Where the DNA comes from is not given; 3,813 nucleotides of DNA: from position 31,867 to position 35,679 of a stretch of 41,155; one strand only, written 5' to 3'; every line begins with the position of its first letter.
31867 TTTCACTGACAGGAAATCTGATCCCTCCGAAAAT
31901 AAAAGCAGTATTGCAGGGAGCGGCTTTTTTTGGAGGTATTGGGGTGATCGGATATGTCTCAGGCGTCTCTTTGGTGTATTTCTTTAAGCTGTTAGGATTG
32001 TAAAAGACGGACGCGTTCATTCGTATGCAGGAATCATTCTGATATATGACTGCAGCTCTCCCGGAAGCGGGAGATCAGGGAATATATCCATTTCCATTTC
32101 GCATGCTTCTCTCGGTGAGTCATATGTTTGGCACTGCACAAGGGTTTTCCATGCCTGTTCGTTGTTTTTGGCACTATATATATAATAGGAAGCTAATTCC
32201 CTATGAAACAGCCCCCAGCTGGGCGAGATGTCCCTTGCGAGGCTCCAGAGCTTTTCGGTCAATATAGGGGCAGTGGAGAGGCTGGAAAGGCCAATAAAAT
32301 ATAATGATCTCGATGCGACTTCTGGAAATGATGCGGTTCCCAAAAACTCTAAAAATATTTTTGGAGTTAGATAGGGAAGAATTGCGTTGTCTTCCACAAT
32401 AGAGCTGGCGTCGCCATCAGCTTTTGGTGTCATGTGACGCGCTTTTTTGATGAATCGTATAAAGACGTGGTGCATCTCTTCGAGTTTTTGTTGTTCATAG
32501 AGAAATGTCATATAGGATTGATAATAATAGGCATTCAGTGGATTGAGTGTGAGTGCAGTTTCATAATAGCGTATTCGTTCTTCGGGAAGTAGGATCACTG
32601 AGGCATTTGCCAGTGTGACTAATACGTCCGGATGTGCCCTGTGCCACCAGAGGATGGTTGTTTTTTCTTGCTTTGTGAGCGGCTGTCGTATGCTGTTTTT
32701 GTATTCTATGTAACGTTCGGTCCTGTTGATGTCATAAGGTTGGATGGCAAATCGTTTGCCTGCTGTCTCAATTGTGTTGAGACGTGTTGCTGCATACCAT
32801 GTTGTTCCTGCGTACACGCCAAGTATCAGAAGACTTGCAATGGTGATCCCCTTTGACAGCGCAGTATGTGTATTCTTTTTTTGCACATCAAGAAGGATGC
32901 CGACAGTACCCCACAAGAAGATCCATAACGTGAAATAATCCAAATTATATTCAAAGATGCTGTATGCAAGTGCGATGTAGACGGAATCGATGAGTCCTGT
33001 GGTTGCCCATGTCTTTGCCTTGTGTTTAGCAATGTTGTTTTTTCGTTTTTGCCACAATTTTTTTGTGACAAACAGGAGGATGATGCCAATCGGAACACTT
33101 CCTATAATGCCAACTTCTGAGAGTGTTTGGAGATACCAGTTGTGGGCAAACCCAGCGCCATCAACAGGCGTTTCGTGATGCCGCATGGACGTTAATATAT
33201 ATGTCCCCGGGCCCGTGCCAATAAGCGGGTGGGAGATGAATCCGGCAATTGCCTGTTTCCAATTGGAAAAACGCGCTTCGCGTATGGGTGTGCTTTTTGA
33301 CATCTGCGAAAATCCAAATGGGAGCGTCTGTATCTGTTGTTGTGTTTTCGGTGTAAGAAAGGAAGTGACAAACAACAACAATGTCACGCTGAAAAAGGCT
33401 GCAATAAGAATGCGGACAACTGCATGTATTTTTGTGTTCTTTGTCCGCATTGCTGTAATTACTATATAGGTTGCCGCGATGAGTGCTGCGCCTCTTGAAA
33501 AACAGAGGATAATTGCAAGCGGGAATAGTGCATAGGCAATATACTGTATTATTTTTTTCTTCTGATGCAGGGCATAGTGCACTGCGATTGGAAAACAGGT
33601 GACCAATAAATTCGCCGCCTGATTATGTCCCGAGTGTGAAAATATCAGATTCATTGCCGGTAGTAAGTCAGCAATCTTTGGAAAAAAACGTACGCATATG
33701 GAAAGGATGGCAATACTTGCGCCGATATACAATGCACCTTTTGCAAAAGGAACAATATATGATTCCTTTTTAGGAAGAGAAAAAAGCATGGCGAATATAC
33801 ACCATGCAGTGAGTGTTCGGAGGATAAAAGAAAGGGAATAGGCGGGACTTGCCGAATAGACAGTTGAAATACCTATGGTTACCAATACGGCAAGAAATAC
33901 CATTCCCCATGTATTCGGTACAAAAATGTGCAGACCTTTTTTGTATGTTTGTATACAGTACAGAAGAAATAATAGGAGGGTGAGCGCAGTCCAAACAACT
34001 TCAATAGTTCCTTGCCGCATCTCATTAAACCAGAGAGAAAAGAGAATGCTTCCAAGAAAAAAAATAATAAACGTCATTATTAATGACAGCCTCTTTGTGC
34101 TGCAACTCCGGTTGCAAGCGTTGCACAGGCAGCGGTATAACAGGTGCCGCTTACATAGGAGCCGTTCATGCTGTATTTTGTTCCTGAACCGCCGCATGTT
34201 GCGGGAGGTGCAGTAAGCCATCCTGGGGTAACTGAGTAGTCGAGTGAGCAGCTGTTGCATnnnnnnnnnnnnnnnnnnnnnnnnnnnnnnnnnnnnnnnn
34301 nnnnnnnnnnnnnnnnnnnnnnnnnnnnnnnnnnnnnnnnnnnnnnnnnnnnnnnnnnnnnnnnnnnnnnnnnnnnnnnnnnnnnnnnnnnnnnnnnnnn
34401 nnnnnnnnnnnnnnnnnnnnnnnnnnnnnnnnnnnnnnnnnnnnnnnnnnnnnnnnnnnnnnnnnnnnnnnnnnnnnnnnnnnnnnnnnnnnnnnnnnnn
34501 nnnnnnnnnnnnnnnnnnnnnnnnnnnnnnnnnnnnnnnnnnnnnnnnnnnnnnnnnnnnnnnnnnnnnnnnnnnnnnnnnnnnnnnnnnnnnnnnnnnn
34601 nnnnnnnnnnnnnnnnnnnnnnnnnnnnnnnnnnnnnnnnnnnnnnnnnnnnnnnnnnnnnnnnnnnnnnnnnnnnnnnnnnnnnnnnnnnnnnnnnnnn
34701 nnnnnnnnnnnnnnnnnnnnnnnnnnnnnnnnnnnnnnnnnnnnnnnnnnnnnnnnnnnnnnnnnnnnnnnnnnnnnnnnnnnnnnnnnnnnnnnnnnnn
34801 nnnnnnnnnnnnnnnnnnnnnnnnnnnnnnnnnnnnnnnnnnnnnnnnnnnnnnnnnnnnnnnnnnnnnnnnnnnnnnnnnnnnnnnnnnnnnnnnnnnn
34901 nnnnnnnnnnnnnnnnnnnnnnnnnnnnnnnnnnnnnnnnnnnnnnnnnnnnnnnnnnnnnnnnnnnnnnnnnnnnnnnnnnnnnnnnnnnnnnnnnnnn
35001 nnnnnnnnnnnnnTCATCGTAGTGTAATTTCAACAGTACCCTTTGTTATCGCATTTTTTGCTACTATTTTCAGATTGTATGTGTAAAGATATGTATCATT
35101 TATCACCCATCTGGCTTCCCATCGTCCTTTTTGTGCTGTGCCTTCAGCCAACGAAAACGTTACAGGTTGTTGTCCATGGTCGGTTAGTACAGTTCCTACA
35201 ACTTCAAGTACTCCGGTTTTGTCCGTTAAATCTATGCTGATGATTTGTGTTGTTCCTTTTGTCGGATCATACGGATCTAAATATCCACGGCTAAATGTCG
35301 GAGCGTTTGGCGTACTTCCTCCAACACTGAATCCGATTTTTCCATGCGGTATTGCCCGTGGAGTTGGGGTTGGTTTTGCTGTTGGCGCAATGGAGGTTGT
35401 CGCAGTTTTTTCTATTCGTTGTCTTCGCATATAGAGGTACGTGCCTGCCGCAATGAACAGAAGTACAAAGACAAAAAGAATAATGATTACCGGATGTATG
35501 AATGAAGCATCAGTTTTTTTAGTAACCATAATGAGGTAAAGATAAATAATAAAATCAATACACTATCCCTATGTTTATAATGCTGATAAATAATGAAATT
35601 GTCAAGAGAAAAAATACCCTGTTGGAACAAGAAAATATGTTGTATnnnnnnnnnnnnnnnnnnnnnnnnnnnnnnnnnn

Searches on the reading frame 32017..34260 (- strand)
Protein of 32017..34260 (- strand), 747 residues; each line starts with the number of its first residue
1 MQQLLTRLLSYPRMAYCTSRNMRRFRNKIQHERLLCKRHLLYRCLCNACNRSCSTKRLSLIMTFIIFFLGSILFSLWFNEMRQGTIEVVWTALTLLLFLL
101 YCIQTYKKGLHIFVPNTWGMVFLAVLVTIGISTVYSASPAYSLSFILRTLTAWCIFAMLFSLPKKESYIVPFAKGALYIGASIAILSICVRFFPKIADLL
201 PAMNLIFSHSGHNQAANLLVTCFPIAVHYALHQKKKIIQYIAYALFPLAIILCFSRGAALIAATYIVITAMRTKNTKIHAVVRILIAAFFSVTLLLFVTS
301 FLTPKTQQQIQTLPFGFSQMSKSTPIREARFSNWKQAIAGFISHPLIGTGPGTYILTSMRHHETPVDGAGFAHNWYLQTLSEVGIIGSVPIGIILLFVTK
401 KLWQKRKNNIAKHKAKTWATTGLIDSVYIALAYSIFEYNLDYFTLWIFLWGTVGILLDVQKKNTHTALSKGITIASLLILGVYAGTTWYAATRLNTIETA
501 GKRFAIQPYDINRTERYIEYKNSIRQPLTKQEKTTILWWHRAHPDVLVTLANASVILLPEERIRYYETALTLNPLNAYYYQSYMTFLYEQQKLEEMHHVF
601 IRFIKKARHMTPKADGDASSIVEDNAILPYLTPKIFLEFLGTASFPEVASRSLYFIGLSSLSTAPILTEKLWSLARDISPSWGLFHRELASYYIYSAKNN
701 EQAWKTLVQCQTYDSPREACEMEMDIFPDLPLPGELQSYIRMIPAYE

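Call 11: search_protein_families(library=pfam, proteins=[window:32017-34260:-], max_evalue=0.01)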
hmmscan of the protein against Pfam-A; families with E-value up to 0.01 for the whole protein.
window:32017-34260:- (747 aa): 1 family
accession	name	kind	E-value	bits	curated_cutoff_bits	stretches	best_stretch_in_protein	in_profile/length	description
PF04932.20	Wzy_C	-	1.8e-16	60.7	31.7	1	243-389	3-146/149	O-Antigen ligase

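Call 13: find_encoding_contigs(protein=window:32017-34260:-, flank=10000, max_places=4)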
Protein window:32017-34260:- (747 aa): no gene with exactly this product is on record in the collection.

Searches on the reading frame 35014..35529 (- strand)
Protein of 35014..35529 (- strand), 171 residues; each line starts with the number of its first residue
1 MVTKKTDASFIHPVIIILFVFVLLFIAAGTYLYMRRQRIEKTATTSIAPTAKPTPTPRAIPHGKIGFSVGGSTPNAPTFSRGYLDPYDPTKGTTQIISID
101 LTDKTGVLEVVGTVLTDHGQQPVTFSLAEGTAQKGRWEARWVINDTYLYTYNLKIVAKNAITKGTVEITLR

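Call 11: search_protein_families(library=pfam, proteins=[window:35014-35529:-], max_evalue=0.01)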
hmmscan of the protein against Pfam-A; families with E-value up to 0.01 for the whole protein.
window:35014-35529:- (171 aa): 2 families
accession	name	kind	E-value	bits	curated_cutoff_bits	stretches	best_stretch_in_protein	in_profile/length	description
PF13301.11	DUF4079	-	0.0066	17.1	31.4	1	9-49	2-44/141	Protein of unknown function (DUF4079)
PF25258.1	DUF7859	-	0.0073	16.6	27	0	12-36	12-35/49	Family of unknown function (DUF7859)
